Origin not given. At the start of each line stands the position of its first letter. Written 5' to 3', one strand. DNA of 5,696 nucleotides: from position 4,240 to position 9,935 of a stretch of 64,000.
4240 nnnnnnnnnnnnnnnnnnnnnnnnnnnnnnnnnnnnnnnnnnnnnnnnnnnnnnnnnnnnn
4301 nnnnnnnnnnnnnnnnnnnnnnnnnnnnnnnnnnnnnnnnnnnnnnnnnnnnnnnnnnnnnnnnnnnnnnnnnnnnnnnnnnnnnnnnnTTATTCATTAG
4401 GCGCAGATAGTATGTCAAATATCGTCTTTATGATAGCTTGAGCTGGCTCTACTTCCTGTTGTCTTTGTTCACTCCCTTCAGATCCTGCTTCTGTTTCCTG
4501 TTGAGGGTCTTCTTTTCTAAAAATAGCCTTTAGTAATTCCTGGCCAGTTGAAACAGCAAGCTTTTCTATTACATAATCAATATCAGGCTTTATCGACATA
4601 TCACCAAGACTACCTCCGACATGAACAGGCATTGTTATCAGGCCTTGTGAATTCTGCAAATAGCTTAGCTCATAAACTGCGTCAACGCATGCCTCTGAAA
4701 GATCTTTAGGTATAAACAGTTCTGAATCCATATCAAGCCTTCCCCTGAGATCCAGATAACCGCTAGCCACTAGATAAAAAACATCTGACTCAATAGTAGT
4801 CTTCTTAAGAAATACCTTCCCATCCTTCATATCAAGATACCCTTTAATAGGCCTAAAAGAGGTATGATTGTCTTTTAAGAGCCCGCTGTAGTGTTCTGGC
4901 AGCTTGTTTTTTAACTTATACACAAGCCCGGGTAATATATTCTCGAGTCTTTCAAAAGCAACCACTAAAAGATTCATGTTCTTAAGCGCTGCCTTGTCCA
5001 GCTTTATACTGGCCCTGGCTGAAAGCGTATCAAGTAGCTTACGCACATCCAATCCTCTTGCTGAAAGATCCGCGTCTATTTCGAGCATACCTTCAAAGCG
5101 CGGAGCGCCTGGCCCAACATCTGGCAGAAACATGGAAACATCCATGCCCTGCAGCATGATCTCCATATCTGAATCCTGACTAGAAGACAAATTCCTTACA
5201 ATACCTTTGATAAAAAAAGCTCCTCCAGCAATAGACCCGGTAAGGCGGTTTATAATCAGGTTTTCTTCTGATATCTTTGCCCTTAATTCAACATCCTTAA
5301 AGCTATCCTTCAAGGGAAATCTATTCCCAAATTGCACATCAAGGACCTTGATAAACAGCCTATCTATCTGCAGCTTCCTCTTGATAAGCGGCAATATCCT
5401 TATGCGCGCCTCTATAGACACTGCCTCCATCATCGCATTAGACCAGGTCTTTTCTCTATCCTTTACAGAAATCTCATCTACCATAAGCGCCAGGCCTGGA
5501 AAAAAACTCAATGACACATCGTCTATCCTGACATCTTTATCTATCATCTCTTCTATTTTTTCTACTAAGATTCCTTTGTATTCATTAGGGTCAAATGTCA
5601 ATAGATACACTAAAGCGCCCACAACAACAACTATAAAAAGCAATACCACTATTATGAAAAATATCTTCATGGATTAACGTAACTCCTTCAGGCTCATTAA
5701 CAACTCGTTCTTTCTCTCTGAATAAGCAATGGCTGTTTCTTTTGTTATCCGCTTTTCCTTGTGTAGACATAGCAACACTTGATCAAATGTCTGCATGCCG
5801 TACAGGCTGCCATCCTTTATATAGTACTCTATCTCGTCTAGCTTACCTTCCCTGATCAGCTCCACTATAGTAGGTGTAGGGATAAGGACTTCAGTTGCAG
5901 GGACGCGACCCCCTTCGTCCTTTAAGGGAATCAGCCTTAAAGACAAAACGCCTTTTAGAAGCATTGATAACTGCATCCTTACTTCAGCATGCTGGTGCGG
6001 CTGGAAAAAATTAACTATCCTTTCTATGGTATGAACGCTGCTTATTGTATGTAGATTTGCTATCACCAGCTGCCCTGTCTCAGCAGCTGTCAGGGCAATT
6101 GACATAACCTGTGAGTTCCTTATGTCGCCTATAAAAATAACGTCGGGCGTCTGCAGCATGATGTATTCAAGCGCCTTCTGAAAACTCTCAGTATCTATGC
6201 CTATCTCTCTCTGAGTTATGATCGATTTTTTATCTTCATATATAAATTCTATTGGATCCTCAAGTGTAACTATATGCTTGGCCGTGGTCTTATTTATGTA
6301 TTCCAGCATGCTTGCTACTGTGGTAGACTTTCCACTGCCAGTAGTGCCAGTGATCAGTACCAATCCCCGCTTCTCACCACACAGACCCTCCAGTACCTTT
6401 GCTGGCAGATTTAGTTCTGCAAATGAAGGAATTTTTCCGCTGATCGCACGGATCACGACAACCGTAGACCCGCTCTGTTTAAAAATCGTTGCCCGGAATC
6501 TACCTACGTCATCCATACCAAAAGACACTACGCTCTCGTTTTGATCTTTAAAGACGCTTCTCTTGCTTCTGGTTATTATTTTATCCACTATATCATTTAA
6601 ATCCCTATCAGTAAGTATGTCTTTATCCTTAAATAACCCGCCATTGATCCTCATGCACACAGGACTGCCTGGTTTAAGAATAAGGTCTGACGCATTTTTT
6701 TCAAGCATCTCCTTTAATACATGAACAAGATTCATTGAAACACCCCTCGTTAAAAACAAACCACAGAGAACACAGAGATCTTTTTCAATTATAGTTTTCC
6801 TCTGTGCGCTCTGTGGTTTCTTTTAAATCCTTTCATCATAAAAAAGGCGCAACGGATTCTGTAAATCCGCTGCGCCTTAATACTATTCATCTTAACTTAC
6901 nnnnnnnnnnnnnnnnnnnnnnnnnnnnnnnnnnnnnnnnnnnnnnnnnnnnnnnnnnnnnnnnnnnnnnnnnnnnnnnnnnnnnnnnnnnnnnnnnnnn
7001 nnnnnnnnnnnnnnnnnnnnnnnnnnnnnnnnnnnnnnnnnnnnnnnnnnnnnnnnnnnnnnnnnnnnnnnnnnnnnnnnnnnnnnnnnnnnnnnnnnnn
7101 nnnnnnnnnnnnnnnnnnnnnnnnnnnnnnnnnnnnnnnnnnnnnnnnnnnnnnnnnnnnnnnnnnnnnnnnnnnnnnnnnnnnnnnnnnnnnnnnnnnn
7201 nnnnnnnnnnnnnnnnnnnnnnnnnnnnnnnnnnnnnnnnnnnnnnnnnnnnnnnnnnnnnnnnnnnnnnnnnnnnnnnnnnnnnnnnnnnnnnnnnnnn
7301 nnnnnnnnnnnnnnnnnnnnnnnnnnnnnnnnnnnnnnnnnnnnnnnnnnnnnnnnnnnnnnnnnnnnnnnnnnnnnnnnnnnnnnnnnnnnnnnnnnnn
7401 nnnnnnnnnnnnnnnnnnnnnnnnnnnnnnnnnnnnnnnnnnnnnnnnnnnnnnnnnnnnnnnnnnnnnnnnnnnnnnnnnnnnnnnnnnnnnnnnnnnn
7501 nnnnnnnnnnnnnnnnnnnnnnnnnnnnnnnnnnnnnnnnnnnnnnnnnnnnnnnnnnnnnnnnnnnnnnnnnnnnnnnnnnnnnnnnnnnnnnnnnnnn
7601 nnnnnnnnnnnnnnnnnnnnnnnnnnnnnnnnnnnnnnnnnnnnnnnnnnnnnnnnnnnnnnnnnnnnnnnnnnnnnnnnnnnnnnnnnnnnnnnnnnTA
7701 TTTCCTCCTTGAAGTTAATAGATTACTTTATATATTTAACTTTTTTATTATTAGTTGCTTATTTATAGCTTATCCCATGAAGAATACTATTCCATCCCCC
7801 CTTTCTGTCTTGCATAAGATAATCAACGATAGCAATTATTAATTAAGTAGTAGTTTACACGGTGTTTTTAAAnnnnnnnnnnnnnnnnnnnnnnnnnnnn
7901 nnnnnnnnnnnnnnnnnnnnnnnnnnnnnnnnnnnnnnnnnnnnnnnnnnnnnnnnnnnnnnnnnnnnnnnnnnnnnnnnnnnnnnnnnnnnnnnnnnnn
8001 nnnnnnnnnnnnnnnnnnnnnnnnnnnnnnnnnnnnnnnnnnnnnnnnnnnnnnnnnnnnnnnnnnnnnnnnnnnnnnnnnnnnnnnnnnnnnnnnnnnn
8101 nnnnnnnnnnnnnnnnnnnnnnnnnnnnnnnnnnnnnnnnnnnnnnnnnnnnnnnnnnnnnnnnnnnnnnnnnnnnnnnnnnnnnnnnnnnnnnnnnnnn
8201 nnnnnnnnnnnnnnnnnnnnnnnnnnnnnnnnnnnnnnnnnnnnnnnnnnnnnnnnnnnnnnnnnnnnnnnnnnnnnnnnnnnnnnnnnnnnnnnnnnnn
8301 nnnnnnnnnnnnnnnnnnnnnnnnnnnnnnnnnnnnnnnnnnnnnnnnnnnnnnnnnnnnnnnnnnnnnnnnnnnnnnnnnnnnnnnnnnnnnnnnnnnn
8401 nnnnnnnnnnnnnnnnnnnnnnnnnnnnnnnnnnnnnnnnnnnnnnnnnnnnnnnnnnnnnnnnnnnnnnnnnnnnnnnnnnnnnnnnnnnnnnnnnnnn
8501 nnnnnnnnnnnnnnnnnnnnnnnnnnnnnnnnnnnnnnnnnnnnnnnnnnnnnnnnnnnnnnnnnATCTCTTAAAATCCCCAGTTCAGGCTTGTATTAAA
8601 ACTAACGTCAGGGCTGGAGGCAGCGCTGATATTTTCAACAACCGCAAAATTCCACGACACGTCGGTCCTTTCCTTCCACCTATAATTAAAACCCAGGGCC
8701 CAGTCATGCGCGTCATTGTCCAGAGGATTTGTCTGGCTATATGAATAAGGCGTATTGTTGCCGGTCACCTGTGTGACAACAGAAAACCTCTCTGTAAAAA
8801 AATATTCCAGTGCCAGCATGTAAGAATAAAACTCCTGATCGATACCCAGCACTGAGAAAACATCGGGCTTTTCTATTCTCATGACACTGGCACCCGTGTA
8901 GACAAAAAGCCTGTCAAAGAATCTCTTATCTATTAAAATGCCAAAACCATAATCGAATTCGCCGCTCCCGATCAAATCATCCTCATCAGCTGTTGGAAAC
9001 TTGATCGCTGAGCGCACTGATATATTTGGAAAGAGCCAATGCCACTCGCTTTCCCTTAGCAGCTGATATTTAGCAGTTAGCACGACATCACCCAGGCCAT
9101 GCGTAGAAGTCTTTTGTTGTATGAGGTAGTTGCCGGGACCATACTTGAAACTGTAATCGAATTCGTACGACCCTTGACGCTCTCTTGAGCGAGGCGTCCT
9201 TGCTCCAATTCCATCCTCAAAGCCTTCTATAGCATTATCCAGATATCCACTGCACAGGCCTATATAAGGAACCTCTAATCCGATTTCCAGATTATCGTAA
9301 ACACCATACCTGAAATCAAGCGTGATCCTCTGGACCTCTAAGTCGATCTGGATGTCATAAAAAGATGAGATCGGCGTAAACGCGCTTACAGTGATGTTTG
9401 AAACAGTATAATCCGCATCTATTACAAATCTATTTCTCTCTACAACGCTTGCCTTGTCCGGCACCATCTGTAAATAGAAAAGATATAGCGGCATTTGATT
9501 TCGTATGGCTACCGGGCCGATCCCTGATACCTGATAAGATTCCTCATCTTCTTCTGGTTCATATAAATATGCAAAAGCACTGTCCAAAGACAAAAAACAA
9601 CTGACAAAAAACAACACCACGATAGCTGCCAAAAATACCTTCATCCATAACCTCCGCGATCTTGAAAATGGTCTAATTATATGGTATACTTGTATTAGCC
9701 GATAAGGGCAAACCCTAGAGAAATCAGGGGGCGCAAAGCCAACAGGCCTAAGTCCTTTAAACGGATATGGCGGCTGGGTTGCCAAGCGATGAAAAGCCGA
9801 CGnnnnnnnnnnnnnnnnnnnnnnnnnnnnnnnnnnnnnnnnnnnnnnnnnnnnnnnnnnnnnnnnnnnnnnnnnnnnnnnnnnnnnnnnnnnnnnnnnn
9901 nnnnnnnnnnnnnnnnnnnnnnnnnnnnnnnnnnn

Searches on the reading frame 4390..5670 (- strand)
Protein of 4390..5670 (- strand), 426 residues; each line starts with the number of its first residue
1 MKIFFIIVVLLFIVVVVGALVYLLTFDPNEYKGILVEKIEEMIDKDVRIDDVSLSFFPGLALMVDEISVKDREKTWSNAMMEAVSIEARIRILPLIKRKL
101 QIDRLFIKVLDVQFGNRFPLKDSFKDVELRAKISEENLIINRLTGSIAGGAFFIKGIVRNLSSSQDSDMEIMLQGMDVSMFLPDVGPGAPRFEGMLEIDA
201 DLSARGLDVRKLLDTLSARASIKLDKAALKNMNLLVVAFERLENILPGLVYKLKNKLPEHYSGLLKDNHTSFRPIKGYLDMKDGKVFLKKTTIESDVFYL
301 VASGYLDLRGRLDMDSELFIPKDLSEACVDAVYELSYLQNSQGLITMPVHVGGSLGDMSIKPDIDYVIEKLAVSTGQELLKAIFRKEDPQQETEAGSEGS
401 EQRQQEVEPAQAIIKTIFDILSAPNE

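Call 4: search_protein_families(library=pfam, proteins=[window:4390-5670:-], max_evalue=0.01)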
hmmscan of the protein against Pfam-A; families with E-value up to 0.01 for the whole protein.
window:4390-5670:- (426 aa): 3 families
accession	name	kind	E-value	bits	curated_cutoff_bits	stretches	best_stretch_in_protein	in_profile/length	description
PF05170.20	AsmA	-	5.6e-21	75.4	29.8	2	2-108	6-111/607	AsmA family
PF13116.12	YhdP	-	4.2e-07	28.7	46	1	4-115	11-121/1224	YhdP protein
PF05359.17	DUF748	-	0.0074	14.8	50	0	7-127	18-132/1037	Domain of Unknown Function (DUF748)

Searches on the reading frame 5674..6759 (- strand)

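Call 4: search_protein_families(library=pfam, proteins=[window:5674-6759:-], max_evalue=0.01)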
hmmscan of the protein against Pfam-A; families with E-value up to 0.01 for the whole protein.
window:5674-6759:- (361 aa): 10 families
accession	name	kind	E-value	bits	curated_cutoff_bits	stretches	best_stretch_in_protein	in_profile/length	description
PF00437.27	T2SSE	-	6.1e-33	114.4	24.9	1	122-278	133-279/370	Type II/IV secretion system protein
PF13191.12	AAA_16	-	0.00021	22.3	32.6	1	123-158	16-51/167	AAA ATPase domain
PF20720.3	nSTAND3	-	0.0006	20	27.2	1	129-180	15-68/155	Novel STAND NTPase 3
PF01935.23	DUF87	-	0.00079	20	23.2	1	135-164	27-56/220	Helicase HerA, central domain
PF07728.20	AAA_5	-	0.0013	19.2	22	1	134-243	2-107/139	AAA domain (dynein-related subfamily)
PF13555.12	AAA_29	-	0.0016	18.6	27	1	131-148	22-39/61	P-loop containing region of AAA domain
PF10412.15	TrwB_AAD_bind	-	0.0029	17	20.5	1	134-164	18-48/387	Type IV secretion-system coupling protein DNA-binding domain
PF13401.12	AAA_22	-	0.0033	18.2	27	1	130-160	4-37/130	AAA domain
PF01580.24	FtsK_SpoIIIE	-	0.0036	17.2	24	1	134-152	42-60/221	FtsK/SpoIIIE family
PF13604.12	AAA_30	-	0.0068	16.6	27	0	121-158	8-45/191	AAA domain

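Call 93: search_protein_families(library=ncbifam, proteins=[window:5674-6759:-], max_evalue=0.001)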
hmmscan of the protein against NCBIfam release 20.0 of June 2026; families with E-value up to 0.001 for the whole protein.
window:5674-6759:- (361 aa): 18 families
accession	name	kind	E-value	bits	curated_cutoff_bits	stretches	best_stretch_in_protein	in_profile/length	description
TIGR01420.1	pilT_fam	subfamily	1.3e-118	396.2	319.1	1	11-352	2-343/343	PilT/PilU family type 4a pilus ATPase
TIGR02525.1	plasmid_TraJ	equivalog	2.4e-39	135.3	368.3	1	20-344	21-364/372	plasmid transfer ATPase TraJ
NF041000.1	ATPase_ComGA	equivalog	4.3e-31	107.9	300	1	14-278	3-266/267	competence type IV pilus ATPase ComGA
TIGR02524.1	dot_icm_DotB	equivalog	9.1e-30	104.1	463.3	1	15-310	10-317/358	Dot/Icm type IV secretion system ATPase DotB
TIGR02533.1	type_II_gspE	equivalog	3.1e-28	98.7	630.25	1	122-251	234-359/486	type II secretion system ATPase GspE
NF007755.0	PRK10436.1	equivalog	1.8e-27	96.1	617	1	12-250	90-334/465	type II secretion system protein GspE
TIGR02538.1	type_IV_pilB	equivalog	4.8e-27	94.8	675.65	1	131-251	316-432/564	type IV-A pilus assembly ATPase PilB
NF053534.1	T4PilAsmATPsTfpB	equivalog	4.5e-24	84.8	850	1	124-251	329-452/584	type IV pilus assembly ATPase TfpB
NF058587.1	archaellum_moto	equivalog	1e-10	41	550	1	127-248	271-393/527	archaellum flagellar ATPase motor FlaI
TIGR02782.1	TrbB_P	equivalog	4.9e-10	39.2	304.55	1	133-259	138-263/303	P-type conjugative transfer ATPase TrbB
TIGR02788.1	VirB11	equivalog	3.1e-09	36.3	249.95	1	131-258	144-272/308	P-type DNA transfer ATPase VirB11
NF010335.0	PRK13764.1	equivalog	8.2e-09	34.5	340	1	46-250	178-376/613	ATPase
TIGR03819.1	heli_sec_ATPase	hypoth_equivalog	4.4e-07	29.4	373.15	1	72-230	112-278/340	TadA family conjugal transfer-associated ATPase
NF010407.0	PRK13833.1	subfamily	2e-06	27.4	499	1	131-248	144-259/323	conjugal transfer protein TrbB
NF010469.0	PRK13894.1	subfamily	7.2e-06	25.6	508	1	129-257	148-273/320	conjugal transfer ATPase TrbB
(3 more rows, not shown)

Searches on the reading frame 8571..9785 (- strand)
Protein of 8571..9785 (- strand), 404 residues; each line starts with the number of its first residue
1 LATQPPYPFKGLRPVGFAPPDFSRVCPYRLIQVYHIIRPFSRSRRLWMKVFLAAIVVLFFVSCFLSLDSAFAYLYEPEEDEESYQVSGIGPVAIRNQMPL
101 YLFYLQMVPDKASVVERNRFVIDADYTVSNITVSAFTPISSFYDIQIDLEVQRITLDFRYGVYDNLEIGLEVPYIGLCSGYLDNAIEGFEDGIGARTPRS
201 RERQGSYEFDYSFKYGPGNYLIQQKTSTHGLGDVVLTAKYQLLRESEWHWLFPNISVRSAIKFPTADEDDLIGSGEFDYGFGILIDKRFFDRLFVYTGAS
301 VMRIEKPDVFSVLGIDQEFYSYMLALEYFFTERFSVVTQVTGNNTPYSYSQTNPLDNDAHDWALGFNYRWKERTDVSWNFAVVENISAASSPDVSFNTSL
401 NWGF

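Call 4: search_protein_families(library=pfam, proteins=[window:8571-9785:-], max_evalue=0.01)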
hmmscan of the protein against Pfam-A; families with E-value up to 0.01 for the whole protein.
window:8571-9785:- (404 aa): 3 families
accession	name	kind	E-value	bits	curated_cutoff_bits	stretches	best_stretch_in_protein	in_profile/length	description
PF11383.14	DUF3187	-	2.9e-24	86.3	24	1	87-404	21-320/320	Protein of unknown function (DUF3187)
PF13557.12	Phenol_MetA_deg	-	0.0016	19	22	1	218-380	61-223/242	Putative MetA-pathway of phenol degradation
PF19089.6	DUF5777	-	0.0087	15.8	23.1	0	234-367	72-201/247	Membrane bound beta barrel domain (DUF5777)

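Call 93: search_protein_families(library=ncbifam, proteins=[window:8571-9644:-], max_evalue=0.001)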
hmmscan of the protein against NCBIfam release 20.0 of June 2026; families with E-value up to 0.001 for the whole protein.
window:8571-9644:- (357 aa): 0 families
